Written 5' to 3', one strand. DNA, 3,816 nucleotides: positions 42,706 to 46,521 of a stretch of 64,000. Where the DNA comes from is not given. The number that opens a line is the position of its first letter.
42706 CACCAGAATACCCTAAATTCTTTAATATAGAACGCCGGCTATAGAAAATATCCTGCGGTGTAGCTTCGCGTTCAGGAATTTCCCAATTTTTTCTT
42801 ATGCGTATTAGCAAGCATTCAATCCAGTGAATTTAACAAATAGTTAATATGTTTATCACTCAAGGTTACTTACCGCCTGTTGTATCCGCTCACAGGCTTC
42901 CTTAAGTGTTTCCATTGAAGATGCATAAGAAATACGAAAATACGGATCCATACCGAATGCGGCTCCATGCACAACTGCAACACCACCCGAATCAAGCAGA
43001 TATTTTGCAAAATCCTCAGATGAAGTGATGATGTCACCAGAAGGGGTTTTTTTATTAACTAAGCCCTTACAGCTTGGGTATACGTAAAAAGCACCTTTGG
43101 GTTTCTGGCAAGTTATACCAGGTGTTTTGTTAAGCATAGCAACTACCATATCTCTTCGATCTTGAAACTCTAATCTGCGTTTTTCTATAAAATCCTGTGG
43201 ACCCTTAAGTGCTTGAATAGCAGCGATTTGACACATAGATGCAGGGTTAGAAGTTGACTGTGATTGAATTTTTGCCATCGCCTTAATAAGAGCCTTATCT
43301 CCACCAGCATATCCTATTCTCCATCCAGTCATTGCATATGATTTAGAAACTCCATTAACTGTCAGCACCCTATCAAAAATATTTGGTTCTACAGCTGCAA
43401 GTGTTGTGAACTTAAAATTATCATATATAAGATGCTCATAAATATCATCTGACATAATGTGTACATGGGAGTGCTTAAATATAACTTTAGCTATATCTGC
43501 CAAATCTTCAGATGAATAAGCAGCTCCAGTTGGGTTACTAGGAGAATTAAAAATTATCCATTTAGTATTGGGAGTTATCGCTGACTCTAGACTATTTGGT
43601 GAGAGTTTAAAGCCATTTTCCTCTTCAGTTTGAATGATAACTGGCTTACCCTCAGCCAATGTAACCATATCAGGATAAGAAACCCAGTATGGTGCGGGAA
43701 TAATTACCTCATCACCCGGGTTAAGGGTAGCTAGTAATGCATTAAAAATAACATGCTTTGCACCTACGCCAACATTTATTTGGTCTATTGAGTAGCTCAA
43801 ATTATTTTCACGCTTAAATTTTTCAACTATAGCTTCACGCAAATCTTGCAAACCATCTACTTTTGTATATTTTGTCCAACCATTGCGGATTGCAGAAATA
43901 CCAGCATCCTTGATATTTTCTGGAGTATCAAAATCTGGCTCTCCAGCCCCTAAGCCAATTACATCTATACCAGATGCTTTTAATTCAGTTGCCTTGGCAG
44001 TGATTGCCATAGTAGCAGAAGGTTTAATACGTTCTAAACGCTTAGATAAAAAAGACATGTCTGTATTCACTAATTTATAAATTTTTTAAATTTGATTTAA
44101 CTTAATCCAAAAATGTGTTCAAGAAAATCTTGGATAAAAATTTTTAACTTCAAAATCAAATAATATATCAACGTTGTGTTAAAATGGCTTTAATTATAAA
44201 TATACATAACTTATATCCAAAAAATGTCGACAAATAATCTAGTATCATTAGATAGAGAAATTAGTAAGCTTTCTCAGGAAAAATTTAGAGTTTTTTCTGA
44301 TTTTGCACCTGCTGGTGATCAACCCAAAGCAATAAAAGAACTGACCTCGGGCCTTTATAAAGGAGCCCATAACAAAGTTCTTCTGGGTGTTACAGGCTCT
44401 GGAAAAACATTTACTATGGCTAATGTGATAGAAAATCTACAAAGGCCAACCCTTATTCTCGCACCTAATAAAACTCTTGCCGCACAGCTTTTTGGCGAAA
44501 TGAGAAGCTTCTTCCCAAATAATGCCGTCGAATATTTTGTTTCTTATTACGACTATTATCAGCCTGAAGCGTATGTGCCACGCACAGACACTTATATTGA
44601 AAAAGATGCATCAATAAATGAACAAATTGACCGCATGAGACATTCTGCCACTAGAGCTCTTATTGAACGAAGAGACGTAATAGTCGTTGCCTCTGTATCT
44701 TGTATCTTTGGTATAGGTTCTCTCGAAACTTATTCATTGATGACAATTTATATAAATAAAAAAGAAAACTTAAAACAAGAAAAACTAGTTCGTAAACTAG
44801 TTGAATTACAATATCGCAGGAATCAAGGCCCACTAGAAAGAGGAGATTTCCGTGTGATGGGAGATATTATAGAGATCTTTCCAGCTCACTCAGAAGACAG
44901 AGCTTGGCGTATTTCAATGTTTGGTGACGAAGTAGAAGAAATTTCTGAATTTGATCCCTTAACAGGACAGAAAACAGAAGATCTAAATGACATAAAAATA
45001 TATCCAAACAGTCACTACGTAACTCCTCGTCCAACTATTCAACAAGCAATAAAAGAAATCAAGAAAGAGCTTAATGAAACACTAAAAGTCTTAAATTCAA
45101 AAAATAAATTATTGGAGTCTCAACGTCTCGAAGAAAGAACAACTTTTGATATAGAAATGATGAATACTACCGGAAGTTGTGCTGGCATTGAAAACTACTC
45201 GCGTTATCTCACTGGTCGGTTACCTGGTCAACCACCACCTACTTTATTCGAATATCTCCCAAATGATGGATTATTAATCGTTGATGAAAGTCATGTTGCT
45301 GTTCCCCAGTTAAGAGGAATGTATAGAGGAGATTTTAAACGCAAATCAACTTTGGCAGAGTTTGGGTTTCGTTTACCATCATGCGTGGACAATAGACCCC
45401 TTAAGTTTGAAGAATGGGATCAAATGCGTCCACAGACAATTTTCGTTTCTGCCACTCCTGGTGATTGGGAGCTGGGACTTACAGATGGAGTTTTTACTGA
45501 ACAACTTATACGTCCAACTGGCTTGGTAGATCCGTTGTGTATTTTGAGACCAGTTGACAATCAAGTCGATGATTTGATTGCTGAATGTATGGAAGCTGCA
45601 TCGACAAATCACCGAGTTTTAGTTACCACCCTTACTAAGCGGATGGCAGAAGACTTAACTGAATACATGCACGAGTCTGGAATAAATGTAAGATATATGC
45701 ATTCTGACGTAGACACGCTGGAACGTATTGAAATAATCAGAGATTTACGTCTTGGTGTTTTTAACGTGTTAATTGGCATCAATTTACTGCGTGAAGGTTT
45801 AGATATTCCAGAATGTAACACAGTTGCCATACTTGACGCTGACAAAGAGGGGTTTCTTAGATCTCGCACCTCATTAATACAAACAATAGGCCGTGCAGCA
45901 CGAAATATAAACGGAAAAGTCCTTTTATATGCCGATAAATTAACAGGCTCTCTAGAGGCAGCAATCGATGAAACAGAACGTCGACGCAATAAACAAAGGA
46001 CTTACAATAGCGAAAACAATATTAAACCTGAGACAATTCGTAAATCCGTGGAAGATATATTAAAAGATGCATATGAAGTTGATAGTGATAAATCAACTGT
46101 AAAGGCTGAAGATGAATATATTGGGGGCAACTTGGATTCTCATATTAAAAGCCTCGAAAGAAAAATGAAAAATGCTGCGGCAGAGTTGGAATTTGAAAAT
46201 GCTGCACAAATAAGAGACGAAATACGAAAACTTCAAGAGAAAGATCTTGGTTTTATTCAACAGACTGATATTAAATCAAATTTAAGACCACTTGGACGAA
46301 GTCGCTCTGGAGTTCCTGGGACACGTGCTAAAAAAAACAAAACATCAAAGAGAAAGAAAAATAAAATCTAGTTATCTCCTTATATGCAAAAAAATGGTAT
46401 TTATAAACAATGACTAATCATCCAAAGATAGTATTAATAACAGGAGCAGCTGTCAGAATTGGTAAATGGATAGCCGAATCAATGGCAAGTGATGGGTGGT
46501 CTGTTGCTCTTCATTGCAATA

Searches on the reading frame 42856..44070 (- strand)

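Call 54: search_protein_families(library=pfam, proteins=[window:42856-44070:-], max_evalue=0.00001)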
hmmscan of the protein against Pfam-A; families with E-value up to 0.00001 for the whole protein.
window:42856-44070:- (404 aa): 2 families
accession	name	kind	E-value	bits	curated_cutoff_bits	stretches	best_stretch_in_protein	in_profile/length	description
PF00155.27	Aminotran_1_2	-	1.4e-83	281.6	19.7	1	36-396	2-361/361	Aminotransferase class I and II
PF01041.23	DegT_DnrJ_EryC1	-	1.9e-07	31.1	19.8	1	100-174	47-118/360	DegT/DnrJ/EryC1/StrS aminotransferase family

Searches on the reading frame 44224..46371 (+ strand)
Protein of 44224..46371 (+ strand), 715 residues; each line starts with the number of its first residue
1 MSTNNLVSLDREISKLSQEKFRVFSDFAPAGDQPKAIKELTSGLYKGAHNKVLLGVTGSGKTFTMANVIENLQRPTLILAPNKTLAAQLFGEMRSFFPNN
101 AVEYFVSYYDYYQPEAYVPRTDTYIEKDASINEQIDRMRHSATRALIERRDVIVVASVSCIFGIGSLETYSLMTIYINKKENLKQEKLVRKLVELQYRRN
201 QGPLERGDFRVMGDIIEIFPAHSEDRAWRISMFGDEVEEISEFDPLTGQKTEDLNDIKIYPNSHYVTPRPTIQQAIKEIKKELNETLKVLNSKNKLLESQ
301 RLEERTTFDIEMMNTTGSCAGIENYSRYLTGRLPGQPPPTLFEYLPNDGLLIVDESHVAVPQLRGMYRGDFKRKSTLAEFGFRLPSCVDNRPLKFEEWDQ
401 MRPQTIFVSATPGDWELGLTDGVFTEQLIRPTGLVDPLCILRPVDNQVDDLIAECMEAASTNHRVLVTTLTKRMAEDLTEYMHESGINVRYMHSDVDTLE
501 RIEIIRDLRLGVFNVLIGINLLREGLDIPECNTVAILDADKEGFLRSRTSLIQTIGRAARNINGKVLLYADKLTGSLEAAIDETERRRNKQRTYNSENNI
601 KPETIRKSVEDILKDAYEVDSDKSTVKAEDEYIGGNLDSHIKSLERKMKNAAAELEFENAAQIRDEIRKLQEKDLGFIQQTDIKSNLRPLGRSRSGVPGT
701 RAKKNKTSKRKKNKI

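Call 69: find_homologous_proteins(query=window:44224-46371:+, max_evalue=1e-100)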
Query window:44224-46371:+ (715 aa): 8000 proteins with E <= 1e-100 among 8000 candidates; the best 120 are listed.
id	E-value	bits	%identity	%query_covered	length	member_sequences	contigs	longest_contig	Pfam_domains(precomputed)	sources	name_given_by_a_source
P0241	0.0e+0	1603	100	100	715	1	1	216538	PF00270.36,PF02151.26,PF17757.7,PF00271.38,PF27431.1,PF04851.22,PF12344.15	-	-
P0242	0.0e+0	1600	100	100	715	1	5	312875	PF00270.36,PF02151.26,PF17757.7,PF00271.38,PF27431.1,PF04851.22,PF12344.15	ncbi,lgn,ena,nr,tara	ncbi:MAG: excinuclease ABC subunit B [Alphaproteobacteria bacterium]|nr:excinuclease ABC subunit B [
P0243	0.0e+0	1598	100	100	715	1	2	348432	PF00270.36,PF02151.26,PF17757.7,PF00271.38,PF27431.1,PF04851.22,PF12344.15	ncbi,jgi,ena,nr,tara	ncbi:MAG: excinuclease ABC subunit B [Rhodospirillaceae bacterium]|nr:excinuclease ABC subunit B [Rh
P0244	0.0e+0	1597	100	100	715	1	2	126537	PF00270.36,PF02151.26,PF17757.7,PF00271.38,PF27431.1,PF04851.22,PF12344.15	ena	-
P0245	0.0e+0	1596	100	100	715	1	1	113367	PF00270.36,PF02151.26,PF17757.7,PF00271.38,PF27431.1,PF04851.22,PF12344.15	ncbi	-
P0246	0.0e+0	1299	80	100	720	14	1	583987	PF00270.36,PF02151.26,PF13604.13,PF17757.7,PF00271.38,PF27431.1,PF04851.22,PF12344.15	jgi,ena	-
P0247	0.0e+0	1188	75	98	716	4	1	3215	PF00270.36,PF02151.26,PF17757.7,PF00271.38,PF27431.1,PF04851.22,PF12344.15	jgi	-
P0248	0.0e+0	1159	72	97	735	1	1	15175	PF00270.36,PF02151.26,PF13604.13,PF17757.7,PF00271.38,PF27431.1,PF04851.22,PF12344.15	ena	-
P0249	0.0e+0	1154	75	95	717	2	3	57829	PF00270.36,PF02151.26,PF17757.7,PF00271.38,PF27431.1,PF04851.22,PF12344.15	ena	-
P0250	0.0e+0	1140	-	-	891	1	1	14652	PF00270.36,PF02151.26,PF17757.7,PF00271.38,PF27431.1,PF04851.22,PF12344.15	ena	-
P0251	0.0e+0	1124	71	96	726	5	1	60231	PF00270.36,PF02151.26,PF13604.13,PF17757.7,PF13245.13,PF00271.38,PF27431.1,PF04851.22,PF12344.15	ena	-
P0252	0.0e+0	1120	70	97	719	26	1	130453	PF00270.36,PF02151.26,PF17757.7,PF00271.38,PF27431.1,PF04851.22,PF12344.15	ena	-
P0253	0.0e+0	1119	70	98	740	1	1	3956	PF00270.36,PF02151.26,PF17757.7,PF00271.38,PF27431.1,PF04851.22,PF12344.15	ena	-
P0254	0.0e+0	1118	71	97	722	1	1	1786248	PF00270.36,PF02151.26,PF17757.7,PF00271.38,PF27431.1,PF04851.22,PF12344.15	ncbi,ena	-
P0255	0.0e+0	1117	70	97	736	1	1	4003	PF00270.36,PF02151.26,PF17757.7,PF00271.38,PF27431.1,PF04851.22,PF12344.15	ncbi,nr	ncbi:MAG TPA: excinuclease ABC subunit UvrB [Alphaproteobacteria bacterium]|nr:excinuclease ABC subu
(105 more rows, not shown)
